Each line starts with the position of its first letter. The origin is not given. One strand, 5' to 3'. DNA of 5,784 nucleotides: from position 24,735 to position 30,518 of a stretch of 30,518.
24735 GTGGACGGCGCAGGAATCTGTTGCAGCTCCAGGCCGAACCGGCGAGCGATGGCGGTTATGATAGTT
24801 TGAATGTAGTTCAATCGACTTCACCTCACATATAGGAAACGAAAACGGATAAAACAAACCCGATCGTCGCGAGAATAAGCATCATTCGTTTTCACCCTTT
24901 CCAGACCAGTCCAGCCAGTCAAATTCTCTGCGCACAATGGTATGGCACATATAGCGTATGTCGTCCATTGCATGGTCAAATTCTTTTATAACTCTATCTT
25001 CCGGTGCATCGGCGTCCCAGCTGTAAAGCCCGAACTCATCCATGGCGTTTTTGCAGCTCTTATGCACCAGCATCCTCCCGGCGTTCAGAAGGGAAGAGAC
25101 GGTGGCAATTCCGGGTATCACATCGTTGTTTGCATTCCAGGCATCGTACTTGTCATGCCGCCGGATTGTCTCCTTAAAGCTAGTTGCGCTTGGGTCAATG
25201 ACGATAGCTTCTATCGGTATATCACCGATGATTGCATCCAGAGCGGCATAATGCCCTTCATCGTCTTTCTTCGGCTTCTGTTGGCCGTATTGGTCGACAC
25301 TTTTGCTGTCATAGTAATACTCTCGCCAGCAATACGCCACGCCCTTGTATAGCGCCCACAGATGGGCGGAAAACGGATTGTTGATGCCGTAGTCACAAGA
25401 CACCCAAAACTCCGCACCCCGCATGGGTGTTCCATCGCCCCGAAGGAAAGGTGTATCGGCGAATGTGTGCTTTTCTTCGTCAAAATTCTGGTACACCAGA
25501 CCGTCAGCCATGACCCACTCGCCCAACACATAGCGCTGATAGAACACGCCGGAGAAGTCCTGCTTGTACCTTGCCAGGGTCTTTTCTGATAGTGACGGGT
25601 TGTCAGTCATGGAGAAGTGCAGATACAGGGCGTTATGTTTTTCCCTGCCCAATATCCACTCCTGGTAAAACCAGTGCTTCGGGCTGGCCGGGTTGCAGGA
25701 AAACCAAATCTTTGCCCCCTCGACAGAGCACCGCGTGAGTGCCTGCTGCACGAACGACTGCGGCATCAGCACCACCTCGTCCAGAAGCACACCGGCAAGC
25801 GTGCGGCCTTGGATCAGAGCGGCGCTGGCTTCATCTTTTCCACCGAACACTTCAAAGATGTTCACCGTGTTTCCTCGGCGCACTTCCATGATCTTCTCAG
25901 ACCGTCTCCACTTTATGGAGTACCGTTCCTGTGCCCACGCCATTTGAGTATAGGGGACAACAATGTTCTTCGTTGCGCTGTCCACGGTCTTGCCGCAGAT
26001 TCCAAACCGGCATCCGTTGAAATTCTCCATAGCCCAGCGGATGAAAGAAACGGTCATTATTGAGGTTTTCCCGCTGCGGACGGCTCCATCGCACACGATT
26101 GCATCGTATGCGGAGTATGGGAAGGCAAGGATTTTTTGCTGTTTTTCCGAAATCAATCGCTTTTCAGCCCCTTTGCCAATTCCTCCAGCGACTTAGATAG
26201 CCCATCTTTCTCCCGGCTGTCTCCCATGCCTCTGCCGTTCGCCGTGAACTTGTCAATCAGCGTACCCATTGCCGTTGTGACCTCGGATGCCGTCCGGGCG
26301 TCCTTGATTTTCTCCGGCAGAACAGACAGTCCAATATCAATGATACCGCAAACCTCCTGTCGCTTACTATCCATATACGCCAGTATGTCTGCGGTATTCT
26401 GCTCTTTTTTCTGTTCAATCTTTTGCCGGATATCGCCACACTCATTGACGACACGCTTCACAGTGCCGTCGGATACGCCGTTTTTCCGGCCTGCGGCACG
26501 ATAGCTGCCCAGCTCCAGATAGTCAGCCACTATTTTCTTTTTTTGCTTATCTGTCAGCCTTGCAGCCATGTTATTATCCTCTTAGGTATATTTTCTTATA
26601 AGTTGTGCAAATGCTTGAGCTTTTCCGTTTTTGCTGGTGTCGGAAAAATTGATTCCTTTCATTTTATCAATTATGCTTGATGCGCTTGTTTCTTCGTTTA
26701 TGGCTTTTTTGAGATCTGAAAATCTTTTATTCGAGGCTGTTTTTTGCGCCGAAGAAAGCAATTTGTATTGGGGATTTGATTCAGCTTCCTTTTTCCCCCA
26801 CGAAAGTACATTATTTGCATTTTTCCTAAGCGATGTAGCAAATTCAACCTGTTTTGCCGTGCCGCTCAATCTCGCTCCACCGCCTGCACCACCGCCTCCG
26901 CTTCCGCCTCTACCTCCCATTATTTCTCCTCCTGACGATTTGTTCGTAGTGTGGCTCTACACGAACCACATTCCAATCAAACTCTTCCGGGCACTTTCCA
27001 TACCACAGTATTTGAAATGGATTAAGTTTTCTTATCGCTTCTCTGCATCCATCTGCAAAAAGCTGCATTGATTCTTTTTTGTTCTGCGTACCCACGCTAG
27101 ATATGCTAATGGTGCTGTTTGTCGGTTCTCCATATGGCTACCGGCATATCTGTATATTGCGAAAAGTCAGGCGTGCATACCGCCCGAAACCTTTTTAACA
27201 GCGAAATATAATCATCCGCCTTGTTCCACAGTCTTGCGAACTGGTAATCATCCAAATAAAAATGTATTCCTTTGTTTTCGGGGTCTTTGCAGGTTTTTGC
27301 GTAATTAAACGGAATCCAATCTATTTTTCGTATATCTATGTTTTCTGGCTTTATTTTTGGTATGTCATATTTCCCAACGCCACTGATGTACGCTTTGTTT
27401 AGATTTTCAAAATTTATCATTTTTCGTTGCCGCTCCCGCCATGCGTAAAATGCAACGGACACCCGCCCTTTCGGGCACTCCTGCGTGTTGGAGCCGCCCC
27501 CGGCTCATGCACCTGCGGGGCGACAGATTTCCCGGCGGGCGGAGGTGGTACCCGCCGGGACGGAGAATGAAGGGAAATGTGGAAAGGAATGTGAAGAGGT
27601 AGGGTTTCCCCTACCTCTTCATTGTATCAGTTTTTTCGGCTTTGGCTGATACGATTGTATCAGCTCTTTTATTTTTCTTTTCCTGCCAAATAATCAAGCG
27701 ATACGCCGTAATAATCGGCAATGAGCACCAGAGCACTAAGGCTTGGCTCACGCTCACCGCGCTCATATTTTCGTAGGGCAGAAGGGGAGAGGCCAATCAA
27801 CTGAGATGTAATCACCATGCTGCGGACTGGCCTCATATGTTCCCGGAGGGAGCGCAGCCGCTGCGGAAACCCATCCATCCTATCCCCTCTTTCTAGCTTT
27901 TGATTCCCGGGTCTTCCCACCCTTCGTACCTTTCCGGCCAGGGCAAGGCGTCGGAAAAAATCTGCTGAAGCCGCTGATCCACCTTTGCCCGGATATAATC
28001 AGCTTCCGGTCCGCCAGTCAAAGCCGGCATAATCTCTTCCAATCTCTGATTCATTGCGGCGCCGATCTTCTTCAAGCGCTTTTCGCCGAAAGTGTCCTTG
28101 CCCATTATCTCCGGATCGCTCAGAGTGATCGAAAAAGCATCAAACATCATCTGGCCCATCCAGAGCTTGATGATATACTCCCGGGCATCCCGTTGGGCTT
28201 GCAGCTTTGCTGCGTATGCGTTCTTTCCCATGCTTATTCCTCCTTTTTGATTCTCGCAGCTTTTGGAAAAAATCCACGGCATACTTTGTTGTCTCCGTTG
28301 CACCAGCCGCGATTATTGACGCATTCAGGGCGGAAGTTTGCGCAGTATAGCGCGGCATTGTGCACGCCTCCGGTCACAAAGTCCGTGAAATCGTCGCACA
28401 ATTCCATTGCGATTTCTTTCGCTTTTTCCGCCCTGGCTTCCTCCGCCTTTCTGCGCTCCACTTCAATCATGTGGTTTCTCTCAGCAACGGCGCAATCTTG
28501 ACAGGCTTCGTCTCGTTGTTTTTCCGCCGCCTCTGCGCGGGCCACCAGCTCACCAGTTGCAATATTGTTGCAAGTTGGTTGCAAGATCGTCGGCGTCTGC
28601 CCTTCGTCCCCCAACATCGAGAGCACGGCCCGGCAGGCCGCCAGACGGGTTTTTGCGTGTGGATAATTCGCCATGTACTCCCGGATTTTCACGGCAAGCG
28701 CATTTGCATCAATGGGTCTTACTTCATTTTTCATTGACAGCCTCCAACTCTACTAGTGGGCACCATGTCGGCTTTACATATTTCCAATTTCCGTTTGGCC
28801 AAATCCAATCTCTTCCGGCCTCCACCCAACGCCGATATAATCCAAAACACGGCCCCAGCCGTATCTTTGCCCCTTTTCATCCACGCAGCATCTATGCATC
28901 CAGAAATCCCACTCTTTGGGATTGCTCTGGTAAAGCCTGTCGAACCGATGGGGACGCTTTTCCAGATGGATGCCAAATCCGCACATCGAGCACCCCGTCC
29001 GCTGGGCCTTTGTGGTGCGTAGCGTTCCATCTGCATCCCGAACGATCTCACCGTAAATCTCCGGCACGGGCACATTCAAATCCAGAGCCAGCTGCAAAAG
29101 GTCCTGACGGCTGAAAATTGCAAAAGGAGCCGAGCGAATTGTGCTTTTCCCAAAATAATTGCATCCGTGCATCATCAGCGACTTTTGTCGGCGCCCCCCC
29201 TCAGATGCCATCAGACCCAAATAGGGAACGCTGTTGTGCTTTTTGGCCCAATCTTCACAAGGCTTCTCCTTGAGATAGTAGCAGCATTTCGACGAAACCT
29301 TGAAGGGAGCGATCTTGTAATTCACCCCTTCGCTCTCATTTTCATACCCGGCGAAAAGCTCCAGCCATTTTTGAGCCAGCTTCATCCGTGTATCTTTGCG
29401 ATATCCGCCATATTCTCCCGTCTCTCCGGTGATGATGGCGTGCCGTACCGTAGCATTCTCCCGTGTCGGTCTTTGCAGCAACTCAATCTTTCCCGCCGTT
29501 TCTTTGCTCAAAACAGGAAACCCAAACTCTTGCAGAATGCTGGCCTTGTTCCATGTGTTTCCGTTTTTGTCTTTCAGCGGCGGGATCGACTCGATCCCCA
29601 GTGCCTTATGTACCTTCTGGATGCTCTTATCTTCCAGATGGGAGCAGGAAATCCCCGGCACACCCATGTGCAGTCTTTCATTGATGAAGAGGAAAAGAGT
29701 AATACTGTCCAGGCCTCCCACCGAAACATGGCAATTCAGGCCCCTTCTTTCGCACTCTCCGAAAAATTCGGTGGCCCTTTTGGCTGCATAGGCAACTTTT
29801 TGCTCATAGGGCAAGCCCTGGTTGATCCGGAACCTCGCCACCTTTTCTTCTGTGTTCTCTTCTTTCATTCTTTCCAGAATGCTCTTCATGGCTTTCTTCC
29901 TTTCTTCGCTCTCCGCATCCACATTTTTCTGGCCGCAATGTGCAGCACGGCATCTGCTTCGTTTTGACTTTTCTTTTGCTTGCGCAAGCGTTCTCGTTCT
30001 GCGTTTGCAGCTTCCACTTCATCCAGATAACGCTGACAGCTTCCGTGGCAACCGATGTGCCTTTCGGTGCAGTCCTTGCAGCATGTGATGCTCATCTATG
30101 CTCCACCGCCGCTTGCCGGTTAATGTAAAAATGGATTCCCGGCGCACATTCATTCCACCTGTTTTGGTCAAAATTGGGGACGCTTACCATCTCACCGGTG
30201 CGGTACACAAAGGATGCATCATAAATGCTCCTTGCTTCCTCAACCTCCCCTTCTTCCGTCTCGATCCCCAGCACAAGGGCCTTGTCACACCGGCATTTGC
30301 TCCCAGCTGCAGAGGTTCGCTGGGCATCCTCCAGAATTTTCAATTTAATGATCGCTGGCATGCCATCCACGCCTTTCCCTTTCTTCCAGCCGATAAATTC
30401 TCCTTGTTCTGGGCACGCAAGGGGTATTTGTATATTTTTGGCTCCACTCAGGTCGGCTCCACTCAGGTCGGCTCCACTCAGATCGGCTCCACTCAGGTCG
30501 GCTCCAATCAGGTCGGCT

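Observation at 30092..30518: Phage-encoded pentapeptide-repeat protein hidden across the window junction, fused to an unknown Cys-containing domain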

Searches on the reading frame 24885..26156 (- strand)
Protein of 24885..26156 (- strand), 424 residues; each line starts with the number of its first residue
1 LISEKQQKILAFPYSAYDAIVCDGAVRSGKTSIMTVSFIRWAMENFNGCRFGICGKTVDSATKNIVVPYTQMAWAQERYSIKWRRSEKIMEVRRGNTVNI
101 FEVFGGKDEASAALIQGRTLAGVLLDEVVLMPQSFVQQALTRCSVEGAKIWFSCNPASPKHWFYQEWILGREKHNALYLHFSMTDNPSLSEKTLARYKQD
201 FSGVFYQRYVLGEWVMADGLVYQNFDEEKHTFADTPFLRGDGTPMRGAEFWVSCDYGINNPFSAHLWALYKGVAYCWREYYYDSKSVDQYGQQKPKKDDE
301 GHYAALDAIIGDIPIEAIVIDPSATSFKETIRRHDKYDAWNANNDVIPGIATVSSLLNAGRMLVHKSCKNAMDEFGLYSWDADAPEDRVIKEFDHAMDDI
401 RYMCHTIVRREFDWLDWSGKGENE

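Call 30: search_protein_families(library=pfam, proteins=[window:24885-26156:-], max_evalue=0.01)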
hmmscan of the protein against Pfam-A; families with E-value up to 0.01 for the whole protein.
window:24885-26156:- (424 aa): 2 families
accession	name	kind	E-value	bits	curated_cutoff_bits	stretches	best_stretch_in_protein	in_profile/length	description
PF03237.21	Terminase_6N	-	9.2e-10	39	22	1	24-228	4-214/215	Terminase large subunit, T4likevirus-type, N-terminal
PF04466.19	Terminase_3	-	9.1e-06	25.8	23.2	1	69-198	49-184/201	Phage terminase large subunit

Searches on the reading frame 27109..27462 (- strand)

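Call 30: search_protein_families(library=pfam, proteins=[window:27109-27462:-], max_evalue=0.01)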
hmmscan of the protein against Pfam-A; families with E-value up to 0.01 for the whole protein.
window:27109-27462:- (118 aa): 1 family
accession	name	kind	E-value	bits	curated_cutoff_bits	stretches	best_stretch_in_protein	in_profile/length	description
PF14386.11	DUF4417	-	1.7e-21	77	28.9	1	29-110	4-82/183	Domain of unknown function (DUF4417)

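Call 80: search_protein_families(library=phrogs, proteins=[window:27109-27462:-], max_evalue=0.001)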
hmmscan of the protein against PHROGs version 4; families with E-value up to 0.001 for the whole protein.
window:27109-27462:- (118 aa): 2 families
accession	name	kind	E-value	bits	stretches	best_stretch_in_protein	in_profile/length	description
phrog_8680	-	unknown function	9.7e-28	97.8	1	12-110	9-106/221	-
phrog_940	-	DNA, RNA and nucleotide metabolism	1.3e-22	81.6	1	14-110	155-252/388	nuclease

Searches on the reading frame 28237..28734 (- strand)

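Call 30: search_protein_families(library=pfam, proteins=[window:28237-28734:-], max_evalue=0.01)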
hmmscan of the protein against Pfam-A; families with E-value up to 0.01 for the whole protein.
window:28237-28734:- (166 aa): 1 family
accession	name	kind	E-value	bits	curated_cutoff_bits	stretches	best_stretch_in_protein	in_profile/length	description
PF01355.22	HIPIP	-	0.003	18.2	22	1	97-146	14-63/66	High potential iron-sulfur protein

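Call 80: search_protein_families(library=phrogs, proteins=[window:28237-28734:-], max_evalue=0.001)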
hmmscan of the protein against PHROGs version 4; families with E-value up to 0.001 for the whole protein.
window:28237-28734:- (166 aa): 0 families

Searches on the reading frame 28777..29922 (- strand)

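Call 30: search_protein_families(library=pfam, proteins=[window:28777-29922:-], max_evalue=0.01)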
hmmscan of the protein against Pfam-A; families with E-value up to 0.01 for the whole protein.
window:28777-29922:- (382 aa): 1 family
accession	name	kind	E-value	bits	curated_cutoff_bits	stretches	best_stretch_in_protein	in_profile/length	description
PF01507.26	PAPS_reduct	-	0.0027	18.2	22.5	1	177-293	46-163/175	Phosphoadenosine phosphosulfate reductase domain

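Call 80: search_protein_families(library=phrogs, proteins=[window:28777-29922:-], max_evalue=0.001)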
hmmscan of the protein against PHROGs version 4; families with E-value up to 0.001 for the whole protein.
window:28777-29922:- (382 aa): 1 family
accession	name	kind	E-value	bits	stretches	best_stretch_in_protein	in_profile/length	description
phrog_424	-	moron, auxiliary metabolic gene and host takeover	2.4e-22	80.5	1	13-345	111-365/460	phosphoadenosine phosphosulfate reductase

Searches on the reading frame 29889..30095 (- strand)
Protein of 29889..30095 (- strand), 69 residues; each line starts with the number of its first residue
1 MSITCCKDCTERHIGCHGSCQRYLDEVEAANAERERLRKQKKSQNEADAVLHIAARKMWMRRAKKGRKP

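Call 30: search_protein_families(library=pfam, proteins=[window:29889-30095:-], max_evalue=0.01)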
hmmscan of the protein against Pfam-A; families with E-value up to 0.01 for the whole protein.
window:29889-30095:- (69 aa): 0 families

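Call 80: search_protein_families(library=phrogs, proteins=[window:29889-30095:-], max_evalue=0.001)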
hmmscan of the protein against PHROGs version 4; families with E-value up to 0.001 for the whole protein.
window:29889-30095:- (69 aa): 0 families

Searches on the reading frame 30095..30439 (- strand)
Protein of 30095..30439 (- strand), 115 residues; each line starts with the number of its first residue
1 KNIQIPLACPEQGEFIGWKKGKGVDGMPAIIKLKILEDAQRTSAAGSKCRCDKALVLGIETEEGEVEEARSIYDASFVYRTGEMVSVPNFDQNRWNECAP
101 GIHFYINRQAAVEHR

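Call 25: search_protein_representatives(protein=window:30095-30439:-)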
Query: 115 residues. Proteins with E-value up to 0.001 (for the whole library): 3502; up to 1e-10: 1784; up to 1e-30: 19. The best 150 are listed.
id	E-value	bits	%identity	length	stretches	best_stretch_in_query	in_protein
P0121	8.5e-39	148.7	97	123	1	46-115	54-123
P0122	3.2e-36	140.4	61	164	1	4-114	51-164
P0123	5.8e-35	136.4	58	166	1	2-114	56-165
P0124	5.1e-33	130.1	58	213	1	5-113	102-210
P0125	1.3e-32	128.8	57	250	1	3-114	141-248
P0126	2.2e-32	128.0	61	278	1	2-113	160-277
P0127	2.4e-32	127.9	60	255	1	5-115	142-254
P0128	3.0e-32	127.6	55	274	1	1-113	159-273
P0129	3.9e-32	127.2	54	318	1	3-114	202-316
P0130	4.9e-32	126.9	63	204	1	6-113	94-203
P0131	8.0e-32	126.2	59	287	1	5-114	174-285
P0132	8.8e-32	126.1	56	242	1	4-113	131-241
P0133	1.0e-31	125.9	56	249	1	4-112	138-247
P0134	1.9e-31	125.0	58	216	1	5-115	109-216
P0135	2.9e-31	124.4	58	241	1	2-114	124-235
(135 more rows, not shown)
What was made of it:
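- The C-domain alone finds 3,502 representatives at 50% identity (call 25).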

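Call 28: predict_structure(alignment_id=A2)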
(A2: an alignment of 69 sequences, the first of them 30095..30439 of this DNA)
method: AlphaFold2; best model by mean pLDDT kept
length: 115 residues; sequences in the alignment: 69
mean_pLDDT: 91.5   pTM: 0.85
mean pLDDT of the five models: 91.5, 90.6, 88.5, 88.4, 87.6
residues with pLDDT >= 90: 85; 70-90: 25; 50-70: 4; < 50: 1
segments of 3 or more residues with pLDDT < 50: none
pLDDT, mean of each block of 10 residues (from residue 1): 72 95 93 97 88 98 96 95 96 85 94 88
secondary structure, 60 per line:
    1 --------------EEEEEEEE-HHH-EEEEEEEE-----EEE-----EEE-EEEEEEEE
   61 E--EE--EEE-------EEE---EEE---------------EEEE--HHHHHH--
elements in order: E15-22 E28-35 E41-43 E49-51 E53-61 E68-70 E78-80 E84-86 E102-105 H108-113

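Call 42: fold_search(model_id=the predicted structure, library=viral)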
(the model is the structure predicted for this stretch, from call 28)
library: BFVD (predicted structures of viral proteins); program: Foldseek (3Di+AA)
matches with E <= 10: 461; with E <= 0.001: 39
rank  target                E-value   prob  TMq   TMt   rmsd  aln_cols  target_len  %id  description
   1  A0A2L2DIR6            2.7e-09  1.00  0.80  0.73   2.6       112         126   30  Uncharacterized protein [Acanthamoeba polyphaga mimivirus]
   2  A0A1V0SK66            2.9e-09  1.00  0.80  0.11   8.0       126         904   33  RING finger domain protein [Klosneuvirus KNV1]
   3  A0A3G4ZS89            1.5e-08  1.00  0.83  0.30   2.2       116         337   28  Pentapeptide repeat-containing protein [Edafosvirus sp.]
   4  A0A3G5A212            2.1e-08  1.00  0.81  0.39   2.4       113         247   29  Uncharacterized protein [Harvfovirus sp.]
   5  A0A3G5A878            2.3e-08  1.00  0.84  0.34   1.5       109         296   29  MORN repeat-containing protein [Hyperionvirus sp.]
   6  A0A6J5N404            4.3e-08  1.00  0.71  0.50   2.6        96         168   32  Uncharacterized protein [uncultured Caudovirales phage]
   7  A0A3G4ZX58            9.0e-08  1.00  0.73  0.60   3.1       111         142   22  Uncharacterized protein [Edafosvirus sp.]
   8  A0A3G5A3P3            9.5e-08  1.00  0.79  0.24   2.4       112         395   28  Uncharacterized protein (Fragment) [Harvfovirus sp.]
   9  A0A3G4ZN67            1.1e-07  1.00  0.78  0.14   1.6       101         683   31  Uncharacterized protein [Terrestrivirus sp.]
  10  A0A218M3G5            1.9e-07  1.00  0.83  0.53   1.9       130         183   21  Uncharacterized protein [Acidovorax phage ACP17]
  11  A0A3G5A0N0            1.9e-07  1.00  0.79  0.26   2.6       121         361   21  MORN repeat-containing protein [Harvfovirus sp.]
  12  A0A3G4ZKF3            3.0e-07  1.00  0.75  0.56   7.5       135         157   22  Uncharacterized protein [Terrestrivirus sp.]
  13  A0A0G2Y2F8            4.9e-07  1.00  0.78  0.61   2.6       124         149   23  Uncharacterized protein [Acanthamoeba polyphaga mimivirus Kroon]
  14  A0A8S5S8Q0            5.8e-07  1.00  0.75  0.45   7.3       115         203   28  HEAT repeat domain-containing protein [Phage sp. ctGns7]
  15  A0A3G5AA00            6.4e-07  1.00  0.80  0.25   2.3       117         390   20  MORN repeat-containing protein [Hyperionvirus sp.]
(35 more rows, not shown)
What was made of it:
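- Closest known: Pfam DUF5758. Same: The predicted fold is the same: Foldseek E down to 2.7e-9, TM about 0.8, 20-33% identity (call 42).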
